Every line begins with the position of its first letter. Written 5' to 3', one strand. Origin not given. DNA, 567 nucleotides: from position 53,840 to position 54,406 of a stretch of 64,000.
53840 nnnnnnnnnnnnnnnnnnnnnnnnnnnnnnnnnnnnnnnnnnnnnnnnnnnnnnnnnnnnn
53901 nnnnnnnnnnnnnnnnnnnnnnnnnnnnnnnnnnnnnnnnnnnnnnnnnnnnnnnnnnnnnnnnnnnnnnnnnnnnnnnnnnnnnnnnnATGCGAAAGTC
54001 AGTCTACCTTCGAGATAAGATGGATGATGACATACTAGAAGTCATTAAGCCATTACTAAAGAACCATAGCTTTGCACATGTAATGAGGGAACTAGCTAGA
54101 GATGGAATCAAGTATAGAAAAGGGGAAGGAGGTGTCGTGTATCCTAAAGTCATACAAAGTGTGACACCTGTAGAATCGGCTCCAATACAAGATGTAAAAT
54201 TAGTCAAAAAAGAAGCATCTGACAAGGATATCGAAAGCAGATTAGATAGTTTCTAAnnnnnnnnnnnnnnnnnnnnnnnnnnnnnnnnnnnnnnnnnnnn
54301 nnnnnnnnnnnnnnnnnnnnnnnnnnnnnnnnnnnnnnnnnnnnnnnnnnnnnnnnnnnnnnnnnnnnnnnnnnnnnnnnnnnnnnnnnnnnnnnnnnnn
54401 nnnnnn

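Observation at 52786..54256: Plasmid-partition-like cassette in a lytic phage: phased T-tract iterons, an actin-like ParM/Alp ATPase and a small RHH-like protein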

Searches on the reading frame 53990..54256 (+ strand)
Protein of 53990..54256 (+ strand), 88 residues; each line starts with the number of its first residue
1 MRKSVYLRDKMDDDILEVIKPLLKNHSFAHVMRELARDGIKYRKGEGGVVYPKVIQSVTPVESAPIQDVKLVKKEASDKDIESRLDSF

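Call 4: search_protein_families(library=pfam, proteins=[window:53990-54256:+], max_evalue=0.1)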
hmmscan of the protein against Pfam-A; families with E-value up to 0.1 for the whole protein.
window:53990-54256:+ (88 aa): 0 families

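Call 8: search_solved_structures(query=window:53990-54256:+, max_evalue=10, show_alignments=2)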
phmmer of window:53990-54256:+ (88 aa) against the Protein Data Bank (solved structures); distinct sequences matched with E-value up to 10: 0.

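Call 10: find_homologous_proteins(query=window:53990-54256:+, max_evalue=0.01)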
Query window:53990-54256:+ (88 aa): 9 proteins with E <= 0.01 among 9 candidates.
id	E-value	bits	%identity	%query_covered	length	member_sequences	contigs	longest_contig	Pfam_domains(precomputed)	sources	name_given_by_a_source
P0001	9.4e-48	177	97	100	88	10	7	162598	-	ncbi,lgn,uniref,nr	ncbi:hypothetical protein BCB4_0132 [Bacillus phage B4]|uniref:Uncharacterized protein n=2 Tax=Bequa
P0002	4.0e-38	147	82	100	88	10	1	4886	-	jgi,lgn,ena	-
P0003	1.0e-34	136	75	100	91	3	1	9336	-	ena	-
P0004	1.6e-30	122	71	100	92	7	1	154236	-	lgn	-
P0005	2.2e-30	122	69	100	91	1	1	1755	-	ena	-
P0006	4.3e-30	121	70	95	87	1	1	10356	-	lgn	-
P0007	4.5e-29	118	69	100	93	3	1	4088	-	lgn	-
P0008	6.0e-29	117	69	95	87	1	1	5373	-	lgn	-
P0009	1.7e-20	91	85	60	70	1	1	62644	-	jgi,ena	-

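Call 11: search_dna_similar(query=window:53990-54256:+, collection=phages, mode=protein, max_evalue=0.01, max_rows=40, rows=spread)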
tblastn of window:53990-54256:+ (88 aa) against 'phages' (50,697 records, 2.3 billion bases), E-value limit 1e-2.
Records with a match: 163; places in all: 163; records where one place covers at least 80% of the query: 160.
Best place of each record, by identity: 95-99% 8; 90-95% 2; 80-90% 20; 60-80% 16; <60% 117.
By first word of the organism name: Bacillus 158; Brevibacillus 3; Xanthomonas 1; Phage 1.
By host as written in the record: Bacillus cereus 20; Bacillus subtilis 20; Bacillus thuringiensis subsp. kurstaki 8; Bacillus subtilis BEST7003 8; - 7; Bacillus megaterium 6; Bacillus thuringiensis subsp. kurstaki ATCC 33679 5; Bacillus thuringiensis kurstaki 5; and 47 more.
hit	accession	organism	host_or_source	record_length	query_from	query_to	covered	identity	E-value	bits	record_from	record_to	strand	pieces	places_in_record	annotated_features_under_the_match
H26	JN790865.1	Bacillus phage B4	Bacillus cereus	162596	1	88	100%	96.6%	6e-50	172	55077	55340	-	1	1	hypothetical protein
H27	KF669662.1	Bacillus phage Spock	Bacillus thuringiensis subsp. Kurstaki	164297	1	88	100%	96.6%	8e-50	172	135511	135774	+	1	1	hypothetical protein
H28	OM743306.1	Bacillus phage vB_BcgM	Bacillus mycoides MC118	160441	1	88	100%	94.3%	2e-49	171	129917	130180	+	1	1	hypothetical protein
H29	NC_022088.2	Bacillus phage Troll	Bacilluls thuringiensis kurstaki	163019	1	88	100%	84.1%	9e-42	149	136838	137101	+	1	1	221: hypothetical protein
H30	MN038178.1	Bacillus phage Beyonphe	Bacillus cereus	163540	1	88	100%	83.0%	2e-41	149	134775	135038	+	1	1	224: hypothetical protein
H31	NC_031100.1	Bacillus phage Phrodo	Bacillus thuringiensis subsp. kurstaki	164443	1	88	100%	83.0%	2e-41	149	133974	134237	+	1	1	hypothetical protein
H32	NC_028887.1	Bacillus phage AvesoBmore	Bacillus thuringiensis subsp. kurstaki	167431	1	88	100%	83.0%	2e-41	149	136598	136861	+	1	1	hypothetical protein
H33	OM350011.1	Bacillus phage BillyBob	Bacillus thuringiensis subspecies ...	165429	1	88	100%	81.8%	4e-41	147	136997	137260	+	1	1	hypothetical protein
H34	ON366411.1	Bacillus phage vB_BceH_LY2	Bacillus cereus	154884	1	88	100%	70.3%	1e-33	126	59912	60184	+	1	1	hypothetical protein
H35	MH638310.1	Bacillus phage Kamfam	Bacillus thuringiensis kurstaki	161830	1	88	100%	69.6%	3e-32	122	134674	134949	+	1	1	232: hypothetical protein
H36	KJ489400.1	Bacillus phage Hoody T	-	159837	1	88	100%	68.5%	4e-32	122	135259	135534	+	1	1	hypothetical protein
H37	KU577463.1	Bacillus phage Deep Blue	Bacillus cereus BtB2-4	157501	1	88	100%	50.0%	4e-23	97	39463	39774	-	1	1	hypothetical protein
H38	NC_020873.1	Bacillus phage vB_BceM_Bc431v3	Bacillus cereus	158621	1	88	100%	50.0%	6e-23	96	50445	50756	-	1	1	orf104: hypothetical protein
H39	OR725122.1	Bacillus phage BC-VP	Bacillus cereus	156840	1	88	100%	48.6%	3e-21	91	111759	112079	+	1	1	hypothetical protein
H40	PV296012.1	Bacillus phage 0524phi7-1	Bacillus thuringiensis BtSerwer7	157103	1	88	100%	47.7%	6e-21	90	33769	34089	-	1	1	hypothetical protein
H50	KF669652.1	Bacillus phage Grass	Bacillus subtilis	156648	2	88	99%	45.7%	5e-15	73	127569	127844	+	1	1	hypothetical protein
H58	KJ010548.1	Bacillus phage Bp8p-T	Bacillus pumilus GR8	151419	2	88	99%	43.8%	1e-13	70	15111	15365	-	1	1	hypothetical protein | putative plasmid segregation protein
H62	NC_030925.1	Bacillus phage Shbh1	Bacillus sp. MGK1/ERV9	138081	2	88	99%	42.3%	2e-15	75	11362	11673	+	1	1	hypothetical protein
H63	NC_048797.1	Bacillus phage vB_BmeM-Goe8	Bacillus megaterium DSM 319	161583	2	88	99%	39.2%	7e-11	62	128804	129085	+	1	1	hypothetical protein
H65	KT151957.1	Brevibacillus phage SecTim467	Brevibacillus laterosporus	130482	1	68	77%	35.9%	4e-5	45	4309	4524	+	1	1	hypothetical protein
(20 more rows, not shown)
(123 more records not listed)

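Call 16: get_annotated_region(hit=H29, flank=2500)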
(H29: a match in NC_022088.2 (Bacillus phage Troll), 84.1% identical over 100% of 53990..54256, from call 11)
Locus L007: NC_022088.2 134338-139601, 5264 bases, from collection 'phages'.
description: Bacillus phage Troll, complete genome.
organism: Bacillus phage Troll (NCBI taxid 1382932)
taxonomy: Viruses; Duplodnaviria; Heunggongvirae; Uroviricota; Caudoviricetes; Herelleviridae; Bastillevirinae; Bequatrovirus; Bequatrovirus troll
host: Bacilluls thuringiensis kurstaki; source: soil; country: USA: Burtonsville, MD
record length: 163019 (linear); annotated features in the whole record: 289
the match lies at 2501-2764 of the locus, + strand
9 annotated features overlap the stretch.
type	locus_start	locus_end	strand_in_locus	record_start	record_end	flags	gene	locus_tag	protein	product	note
CDS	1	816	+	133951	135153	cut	218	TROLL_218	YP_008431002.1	hypothetical protein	-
CDS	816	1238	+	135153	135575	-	219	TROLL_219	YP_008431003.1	hypothetical protein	-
CDS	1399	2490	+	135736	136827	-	220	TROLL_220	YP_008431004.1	partition protein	-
CDS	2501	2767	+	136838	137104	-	221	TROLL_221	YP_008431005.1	hypothetical protein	-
CDS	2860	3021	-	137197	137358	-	222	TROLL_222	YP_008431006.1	hypothetical protein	-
CDS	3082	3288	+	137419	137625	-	223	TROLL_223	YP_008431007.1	hypothetical protein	-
CDS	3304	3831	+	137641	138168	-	224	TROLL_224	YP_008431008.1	hypothetical protein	-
CDS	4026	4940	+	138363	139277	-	225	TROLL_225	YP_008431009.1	hypothetical protein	-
CDS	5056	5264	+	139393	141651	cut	226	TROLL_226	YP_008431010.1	FtsK/SpoIIIE-like protein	-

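Call 17: get_annotated_region(hit=H36, flank=2500)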
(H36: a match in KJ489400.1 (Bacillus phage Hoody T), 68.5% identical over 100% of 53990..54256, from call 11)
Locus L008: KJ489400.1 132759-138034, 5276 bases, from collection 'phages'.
description: Bacillus phage Hoody T, complete genome.
organism: Bacillus phage Hoody T (NCBI taxid 1486660)
taxonomy: Viruses; Duplodnaviria; Heunggongvirae; Uroviricota; Caudoviricetes; Herelleviridae; Bastillevirinae; Bastillevirus; Bastillevirus hoodyT
host: -; source: -; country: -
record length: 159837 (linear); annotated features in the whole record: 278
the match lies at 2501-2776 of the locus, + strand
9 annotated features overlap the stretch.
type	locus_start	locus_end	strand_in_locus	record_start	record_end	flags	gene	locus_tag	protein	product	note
CDS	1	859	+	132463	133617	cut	-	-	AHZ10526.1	hypothetical protein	gp222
CDS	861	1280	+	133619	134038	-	-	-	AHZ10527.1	hypothetical protein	gp223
CDS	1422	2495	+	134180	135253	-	-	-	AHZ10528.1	hypothetical protein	gp224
CDS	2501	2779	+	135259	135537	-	-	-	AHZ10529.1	hypothetical protein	gp225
CDS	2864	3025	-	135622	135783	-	-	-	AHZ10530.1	hypothetical protein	gp226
CDS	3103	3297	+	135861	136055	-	-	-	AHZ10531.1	hypothetical protein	gp227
CDS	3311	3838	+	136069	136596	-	-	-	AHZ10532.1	hypothetical protein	gp228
CDS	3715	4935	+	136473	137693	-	-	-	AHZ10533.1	hypothetical protein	gp229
CDS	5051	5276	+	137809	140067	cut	-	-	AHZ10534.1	DNA translocase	gp230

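Call 18: get_annotated_region(hit=H38, flank=2500)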
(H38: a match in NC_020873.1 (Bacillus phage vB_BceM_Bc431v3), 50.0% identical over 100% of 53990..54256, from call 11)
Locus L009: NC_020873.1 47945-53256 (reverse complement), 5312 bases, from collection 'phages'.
description: Bacillus cereus bacteriophage vB_BceM_Bc431v3, complete genome.
organism: Bacillus phage vB_BceM_Bc431v3 (NCBI taxid 1195072)
taxonomy: Viruses; Duplodnaviria; Heunggongvirae; Uroviricota; Caudoviricetes; Herelleviridae; Bastillevirinae; Caeruleovirus; Caeruleovirus Bc431
host: Bacillus cereus; source: -; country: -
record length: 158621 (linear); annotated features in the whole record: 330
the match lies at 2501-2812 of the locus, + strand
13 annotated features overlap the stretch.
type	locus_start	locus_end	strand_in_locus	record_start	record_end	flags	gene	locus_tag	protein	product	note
CDS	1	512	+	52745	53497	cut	orf108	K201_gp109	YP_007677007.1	RNA polymerase sigma factor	similar to ACL00355.1 Bcp25 [Bacillus phage Bcp1] and YP_001112465.1 FliA/WhiG family RNA polymerase sigma factor ...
CDS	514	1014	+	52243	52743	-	orf107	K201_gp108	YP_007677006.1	sigma factor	-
CDS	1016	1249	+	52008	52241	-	orf106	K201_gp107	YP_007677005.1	hypothetical protein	-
regulatory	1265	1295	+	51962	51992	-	-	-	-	terminator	rho-independent terminator; discovered using TransTerm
CDS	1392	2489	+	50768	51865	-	orf105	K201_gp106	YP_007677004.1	partition protein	similar to ZP_04861681.1 conserved hypothetical protein [Clostridium botulinum D str. 1873] and YP_879207.1 ...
CDS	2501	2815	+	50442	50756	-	orf104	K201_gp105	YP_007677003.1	hypothetical protein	-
CDS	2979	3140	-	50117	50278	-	orf103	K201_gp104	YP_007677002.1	hypothetical protein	-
regulatory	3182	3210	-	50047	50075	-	-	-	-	promoter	similar to consensus SigG Bacillus promoter: gNATR(N18)ANNNTA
CDS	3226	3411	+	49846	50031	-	orf102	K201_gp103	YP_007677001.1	hypothetical protein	-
CDS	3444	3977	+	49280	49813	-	orf101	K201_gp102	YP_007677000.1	hypothetical protein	motifs: three transmembrane domains shown using TMHMM and Phobius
CDS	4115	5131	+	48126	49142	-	orf100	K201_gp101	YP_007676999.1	hypothetical protein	similar to ZP_04254516.1 hypothetical protein bcere0016_56800 [Bacillus cereus 95/8201] and ZP_04242683.1 hypothetical ...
CDS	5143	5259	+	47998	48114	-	orf099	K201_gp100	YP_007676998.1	hypothetical protein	-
CDS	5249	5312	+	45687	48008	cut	orf098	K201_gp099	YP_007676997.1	FtsK/SpoIIIE-like protein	FtsK is a cell division protein from E. coli and the stage III sporulation protein E SpoIIIE which has roles in ...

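Call 19: get_annotated_region(hit=H50, flank=2500)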
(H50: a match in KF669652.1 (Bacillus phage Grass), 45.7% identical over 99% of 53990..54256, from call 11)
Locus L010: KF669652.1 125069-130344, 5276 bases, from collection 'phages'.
description: Bacillus phage Grass, complete genome.
organism: Bacillus phage Grass (NCBI taxid 1406785)
taxonomy: Viruses; Duplodnaviria; Heunggongvirae; Uroviricota; Caudoviricetes; Herelleviridae; Bastillevirinae; Nitunavirus; Nitunavirus grass
host: Bacillus subtilis; source: -; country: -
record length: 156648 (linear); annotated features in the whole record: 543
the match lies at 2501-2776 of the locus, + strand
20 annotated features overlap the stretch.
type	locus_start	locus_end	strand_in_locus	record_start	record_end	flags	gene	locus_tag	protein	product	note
CDS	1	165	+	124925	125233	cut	-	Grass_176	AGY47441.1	hypothetical protein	-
regulatory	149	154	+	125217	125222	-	-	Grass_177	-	ribosome_binding_site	-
CDS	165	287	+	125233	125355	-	-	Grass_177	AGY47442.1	hypothetical protein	-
regulatory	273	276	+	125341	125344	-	-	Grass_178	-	ribosome_binding_site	-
CDS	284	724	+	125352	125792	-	-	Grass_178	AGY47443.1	hypothetical protein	-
regulatory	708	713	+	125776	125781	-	-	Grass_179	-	ribosome_binding_site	-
CDS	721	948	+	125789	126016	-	-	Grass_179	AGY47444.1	hypothetical protein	-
regulatory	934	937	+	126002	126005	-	-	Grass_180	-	ribosome_binding_site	-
CDS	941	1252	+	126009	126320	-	-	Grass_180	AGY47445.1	hypothetical protein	-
regulatory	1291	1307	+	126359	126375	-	-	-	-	terminator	-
regulatory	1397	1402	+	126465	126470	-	-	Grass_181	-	ribosome_binding_site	-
CDS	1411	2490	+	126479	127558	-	-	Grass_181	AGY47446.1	plasmid segregation protein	ParM-like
regulatory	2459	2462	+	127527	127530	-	-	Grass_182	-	ribosome_binding_site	-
CDS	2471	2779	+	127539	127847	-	-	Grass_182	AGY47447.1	hypothetical protein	-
regulatory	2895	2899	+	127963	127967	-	-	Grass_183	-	ribosome_binding_site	-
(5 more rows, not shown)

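Call 20: get_annotated_region(hit=H58, flank=2500)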
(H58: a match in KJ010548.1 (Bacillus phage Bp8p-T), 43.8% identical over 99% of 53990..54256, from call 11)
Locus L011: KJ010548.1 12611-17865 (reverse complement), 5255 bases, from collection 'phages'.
description: Bacillus phage Bp8p-T, complete genome.
organism: Bacillus phage Bp8p-T (NCBI taxid 1445811)
taxonomy: Viruses; Duplodnaviria; Heunggongvirae; Uroviricota; Caudoviricetes; Herelleviridae; Bastillevirinae; Agatevirus; Agatevirus Bp8pC
host: Bacillus pumilus GR8; source: -; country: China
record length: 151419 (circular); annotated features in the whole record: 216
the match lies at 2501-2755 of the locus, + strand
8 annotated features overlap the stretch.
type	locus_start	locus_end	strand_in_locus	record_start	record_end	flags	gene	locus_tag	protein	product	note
CDS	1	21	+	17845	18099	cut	-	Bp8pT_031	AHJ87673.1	hypothetical protein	gp031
CDS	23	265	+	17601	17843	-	-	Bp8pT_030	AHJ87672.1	hypothetical protein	gp030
CDS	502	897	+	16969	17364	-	-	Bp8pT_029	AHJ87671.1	hypothetical protein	gp029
CDS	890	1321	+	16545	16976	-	-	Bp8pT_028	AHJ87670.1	hypothetical protein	gp028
CDS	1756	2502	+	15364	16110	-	-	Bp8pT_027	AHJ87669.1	putative plasmid segregation protein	gp027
CDS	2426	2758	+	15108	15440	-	-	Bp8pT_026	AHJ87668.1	hypothetical protein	gp026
CDS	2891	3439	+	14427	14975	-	-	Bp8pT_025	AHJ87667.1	putative peptidase M23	gp025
CDS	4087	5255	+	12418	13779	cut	-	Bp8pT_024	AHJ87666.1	hypothetical protein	gp024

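Call 21: get_annotated_region(hit=H63, flank=2500)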
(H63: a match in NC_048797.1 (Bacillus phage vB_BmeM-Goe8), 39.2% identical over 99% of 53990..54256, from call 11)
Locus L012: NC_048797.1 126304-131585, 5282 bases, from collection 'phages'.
description: Bacillus phage vB_BmeM-Goe8, complete genome.
organism: Bacillus phage vB_BmeM-Goe8 (NCBI taxid 2593638)
taxonomy: Viruses; Duplodnaviria; Heunggongvirae; Uroviricota; Caudoviricetes; Herelleviridae; Bastillevirinae; Goettingenvirus; Goettingenvirus goe8
host: Bacillus megaterium DSM 319; source: -; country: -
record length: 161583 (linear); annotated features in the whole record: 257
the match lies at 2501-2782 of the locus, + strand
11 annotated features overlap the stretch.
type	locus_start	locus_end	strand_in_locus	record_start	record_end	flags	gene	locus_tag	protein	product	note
CDS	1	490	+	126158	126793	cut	-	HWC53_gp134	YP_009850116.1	hypothetical protein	-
CDS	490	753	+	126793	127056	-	-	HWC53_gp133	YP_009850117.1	hypothetical protein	-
CDS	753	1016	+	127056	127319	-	-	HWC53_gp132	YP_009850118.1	hypothetical protein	-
CDS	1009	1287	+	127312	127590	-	-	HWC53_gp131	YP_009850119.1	hypothetical protein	-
CDS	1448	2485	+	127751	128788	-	-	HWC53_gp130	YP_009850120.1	partition protein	-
CDS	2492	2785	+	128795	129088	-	-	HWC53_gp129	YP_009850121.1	hypothetical protein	-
CDS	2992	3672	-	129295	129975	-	-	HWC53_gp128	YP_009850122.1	HNH endonuclease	-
CDS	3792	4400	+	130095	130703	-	-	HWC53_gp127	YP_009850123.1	metallo-endopeptidase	-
CDS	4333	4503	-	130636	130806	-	-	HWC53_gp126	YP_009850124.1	hypothetical protein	-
CDS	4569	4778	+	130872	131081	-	-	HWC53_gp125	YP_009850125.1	putative membrane bound protein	-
CDS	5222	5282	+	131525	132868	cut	-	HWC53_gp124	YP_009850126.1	putative membrane bound protein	-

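Call 22: get_annotated_region(hit=H65, flank=2500)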
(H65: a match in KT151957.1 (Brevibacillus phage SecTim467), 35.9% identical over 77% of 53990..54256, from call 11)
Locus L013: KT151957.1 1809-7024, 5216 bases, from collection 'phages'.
description: Brevibacillus phage SecTim467, complete genome.
organism: Brevibacillus phage SecTim467 (NCBI taxid 1691956)
taxonomy: Viruses; Duplodnaviria; Heunggongvirae; Uroviricota; Caudoviricetes; Jenstvirus; Jenstvirus jenst
host: Brevibacillus laterosporus; source: honeybee debris; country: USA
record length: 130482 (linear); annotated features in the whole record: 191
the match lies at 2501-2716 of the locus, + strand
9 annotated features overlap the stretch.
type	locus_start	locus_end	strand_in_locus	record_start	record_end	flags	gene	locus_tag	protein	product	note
CDS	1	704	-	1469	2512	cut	-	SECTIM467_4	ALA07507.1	putative replicon initiation protein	-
CDS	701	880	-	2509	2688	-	-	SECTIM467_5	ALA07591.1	hypothetical protein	-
CDS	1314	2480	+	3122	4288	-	-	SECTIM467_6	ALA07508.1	putative ParM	-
CDS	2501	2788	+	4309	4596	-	-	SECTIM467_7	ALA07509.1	hypothetical protein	-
CDS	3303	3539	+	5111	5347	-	-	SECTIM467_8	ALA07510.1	hypothetical protein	-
CDS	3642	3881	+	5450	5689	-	-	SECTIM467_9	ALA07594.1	hypothetical protein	-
CDS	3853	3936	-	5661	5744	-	-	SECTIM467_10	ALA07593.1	hypothetical protein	-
CDS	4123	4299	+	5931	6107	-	-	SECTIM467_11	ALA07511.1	hypothetical protein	-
CDS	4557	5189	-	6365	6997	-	-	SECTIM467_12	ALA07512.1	hypothetical protein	-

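Call 23: get_annotated_region(hit=H62, flank=2500)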
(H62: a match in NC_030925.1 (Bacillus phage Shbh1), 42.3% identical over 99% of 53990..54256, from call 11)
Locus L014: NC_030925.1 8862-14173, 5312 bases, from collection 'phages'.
description: Bacillus phage Shbh1, complete genome.
organism: Bacillus phage Shbh1 (NCBI taxid 1796992)
taxonomy: Viruses; Duplodnaviria; Heunggongvirae; Uroviricota; Caudoviricetes; Herelleviridae; Bastillevirinae; Shalavirus; Shalavirus Shbh1
host: Bacillus sp. MGK1/ERV9; source: Lake Shala sediment; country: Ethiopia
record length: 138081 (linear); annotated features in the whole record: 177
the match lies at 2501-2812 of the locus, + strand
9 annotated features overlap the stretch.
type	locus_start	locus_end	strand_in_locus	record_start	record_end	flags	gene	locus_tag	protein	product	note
CDS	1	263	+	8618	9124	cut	-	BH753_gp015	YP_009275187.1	transmembrane emp24 domain containing protein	gp15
CDS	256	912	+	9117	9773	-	-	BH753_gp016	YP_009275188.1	hypothetical protein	gp16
CDS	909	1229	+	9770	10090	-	-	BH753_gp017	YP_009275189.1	hypothetical protein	gp17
CDS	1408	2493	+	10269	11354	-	-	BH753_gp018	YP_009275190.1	partition protein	gp18; ParM_like domain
CDS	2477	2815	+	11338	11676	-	-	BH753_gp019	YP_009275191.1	hypothetical protein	gp19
CDS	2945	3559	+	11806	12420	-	-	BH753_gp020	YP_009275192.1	metallo-endopeptidase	gp20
CDS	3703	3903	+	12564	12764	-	-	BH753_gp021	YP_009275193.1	hypothetical protein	gp21; oxa_formate Anti domain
CDS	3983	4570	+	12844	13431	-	-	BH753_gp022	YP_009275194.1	hypothetical protein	gp22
CDS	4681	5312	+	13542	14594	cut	-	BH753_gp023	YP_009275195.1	hypothetical protein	gp23; Branch_AA_trans domain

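Call 29: search_dna_similar(query=window:53990-54256:+, collection=plasmids, mode=protein, max_evalue=1, max_rows=20)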
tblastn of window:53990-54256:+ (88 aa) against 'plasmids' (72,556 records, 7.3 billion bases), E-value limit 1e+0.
No match.

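Call 37: search_solved_structures(query=A1, max_evalue=10, show_alignments=3)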
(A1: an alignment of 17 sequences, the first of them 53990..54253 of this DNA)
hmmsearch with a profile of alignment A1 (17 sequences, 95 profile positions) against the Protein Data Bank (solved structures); distinct sequences matched with E-value up to 10: 37.
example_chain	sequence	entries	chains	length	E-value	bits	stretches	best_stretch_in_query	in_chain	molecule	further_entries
2o2f_A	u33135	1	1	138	0.26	14.7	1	19-46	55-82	Apoptosis regulator Bcl-2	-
7jta_A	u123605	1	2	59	0.27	14.7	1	16-53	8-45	NTF2-like nuclease/anti-CRISPR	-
8hoh_A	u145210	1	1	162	0.29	14.6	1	19-46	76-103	Apoptosis regulator Bcl-2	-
7lhb_A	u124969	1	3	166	0.29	14.6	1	19-46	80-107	Apoptosis regulator Bcl-2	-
8hoi_A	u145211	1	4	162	0.29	14.6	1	19-46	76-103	Apoptosis regulator Bcl-2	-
6o0l_A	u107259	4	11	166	0.3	14.5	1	19-46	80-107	Apoptosis regulator Bcl-2,Bcl-2-like protein 1,Apoptosis regulator Bcl-2 | Apoptosis regulator Bcl-2 | Apoptosis regulator Bcl-2,Bcl-2-like protein 1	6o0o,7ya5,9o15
6o0p_A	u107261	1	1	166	0.3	14.5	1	19-46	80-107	Apoptosis regulator Bcl-2,Bcl-2-like protein 1,Apoptosis regulator Bcl-2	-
6o0m_A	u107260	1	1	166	0.3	14.5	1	19-46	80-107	Apoptosis regulator Bcl-2,Bcl-2-like protein 1,Apoptosis regulator Bcl-2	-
8hog_A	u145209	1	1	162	0.3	14.5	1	19-46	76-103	Apoptosis regulator Bcl-2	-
1ysw_A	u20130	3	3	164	0.31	14.5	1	19-46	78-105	Apoptosis regulator Bcl-2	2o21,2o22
7y90_A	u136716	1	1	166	0.31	14.5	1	19-46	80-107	Apoptosis regulator Bcl-2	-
2w3l_A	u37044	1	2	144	0.31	14.5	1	19-46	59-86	APOPTOSIS REGULATOR BCL-2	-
1gjh_A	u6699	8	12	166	0.31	14.5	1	19-46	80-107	PROTEIN (APOPTOSIS REGULATOR BCL-2 WITH PUTATIVE FLEXIBLE LOOP REPLACED WITH A PORTION OF | Apoptosis regulator Bcl-2 | APOPTOSIS REGULATOR BCL-2, BCL-2-LIKE PR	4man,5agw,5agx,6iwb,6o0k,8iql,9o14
5vax_A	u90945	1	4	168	0.31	14.5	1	19-46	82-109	Apoptosis regulator Bcl-2 -- Bcl-2-like protein 1 Chimera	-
4lvt_A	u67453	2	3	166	0.32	14.4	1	19-46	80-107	Apoptosis regulator Bcl-2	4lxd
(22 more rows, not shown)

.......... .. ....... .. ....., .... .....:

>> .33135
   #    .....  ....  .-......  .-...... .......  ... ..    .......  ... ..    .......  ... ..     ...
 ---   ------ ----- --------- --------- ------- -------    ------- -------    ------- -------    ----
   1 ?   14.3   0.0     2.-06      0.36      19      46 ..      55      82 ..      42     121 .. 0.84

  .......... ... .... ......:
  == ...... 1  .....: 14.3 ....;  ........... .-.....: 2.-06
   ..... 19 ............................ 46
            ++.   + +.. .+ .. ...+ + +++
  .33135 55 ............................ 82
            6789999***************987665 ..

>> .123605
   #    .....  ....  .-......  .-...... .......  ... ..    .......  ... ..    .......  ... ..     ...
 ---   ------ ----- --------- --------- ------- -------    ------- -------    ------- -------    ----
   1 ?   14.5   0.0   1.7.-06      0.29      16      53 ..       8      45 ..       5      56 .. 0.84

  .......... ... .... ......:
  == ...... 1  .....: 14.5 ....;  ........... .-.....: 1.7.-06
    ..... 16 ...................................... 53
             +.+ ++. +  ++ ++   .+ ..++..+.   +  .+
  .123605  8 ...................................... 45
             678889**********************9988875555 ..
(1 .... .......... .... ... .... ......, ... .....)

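Call 38: find_homologous_proteins(query=A1, max_evalue=0.001)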
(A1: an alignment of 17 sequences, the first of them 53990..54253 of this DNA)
Query A1 (17 sequences) (88 aa, profile of the alignment): 41 proteins with E <= 0.001 among 942 candidates.
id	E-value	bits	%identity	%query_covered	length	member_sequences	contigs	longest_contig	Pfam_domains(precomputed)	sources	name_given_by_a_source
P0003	3.9e-36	141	75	100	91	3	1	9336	-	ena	-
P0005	1.2e-35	139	69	100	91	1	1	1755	-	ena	-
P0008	8.5e-35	137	69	95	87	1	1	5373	-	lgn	-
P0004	1.1e-34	136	71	100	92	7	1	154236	-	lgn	-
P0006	1.7e-34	136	70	95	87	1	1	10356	-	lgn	-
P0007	1.8e-34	136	69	100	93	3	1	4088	-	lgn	-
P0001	5.4e-34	134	97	100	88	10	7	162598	-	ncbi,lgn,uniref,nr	ncbi:hypothetical protein BCB4_0132 [Bacillus phage B4]|uniref:Uncharacterized protein n=2 Tax=Bequa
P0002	5.6e-33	131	82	100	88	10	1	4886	-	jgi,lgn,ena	-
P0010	2.6e-31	125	48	100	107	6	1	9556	-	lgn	-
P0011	1.1e-30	123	45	100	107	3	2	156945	-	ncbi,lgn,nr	ncbi:hypothetical protein MARVELLAND_138 [Bacillus phage vB_BspM_MarvelLand]|nr:hypothetical protein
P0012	2.4e-30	122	50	100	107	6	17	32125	-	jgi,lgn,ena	-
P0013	7.9e-29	117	42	99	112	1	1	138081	-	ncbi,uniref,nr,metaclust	ncbi:hypothetical protein BH753_gp019 [Bacillus phage Shbh1]|uniref:Uncharacterized protein n=1 Tax=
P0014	4.0e-26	109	38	99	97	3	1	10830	-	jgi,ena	-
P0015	4.1e-25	106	45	99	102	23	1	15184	-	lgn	-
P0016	4.5e-25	105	46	99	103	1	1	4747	-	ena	-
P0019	1.6e-24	104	35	100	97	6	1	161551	-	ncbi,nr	ncbi:hypothetical protein [Phage f2b1]|nr:hypothetical protein [Phage f2b1]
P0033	2.0e-19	87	42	99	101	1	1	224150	-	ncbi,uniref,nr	ncbi:hypothetical protein [Aquibacillus saliphilus]|uniref:hypothetical protein n=1 Tax=Aquibacillus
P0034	2.6e-19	87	39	100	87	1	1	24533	-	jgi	jgi:hypothetical protein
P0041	1.4e-9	56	40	50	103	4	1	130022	-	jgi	jgi:hypothetical protein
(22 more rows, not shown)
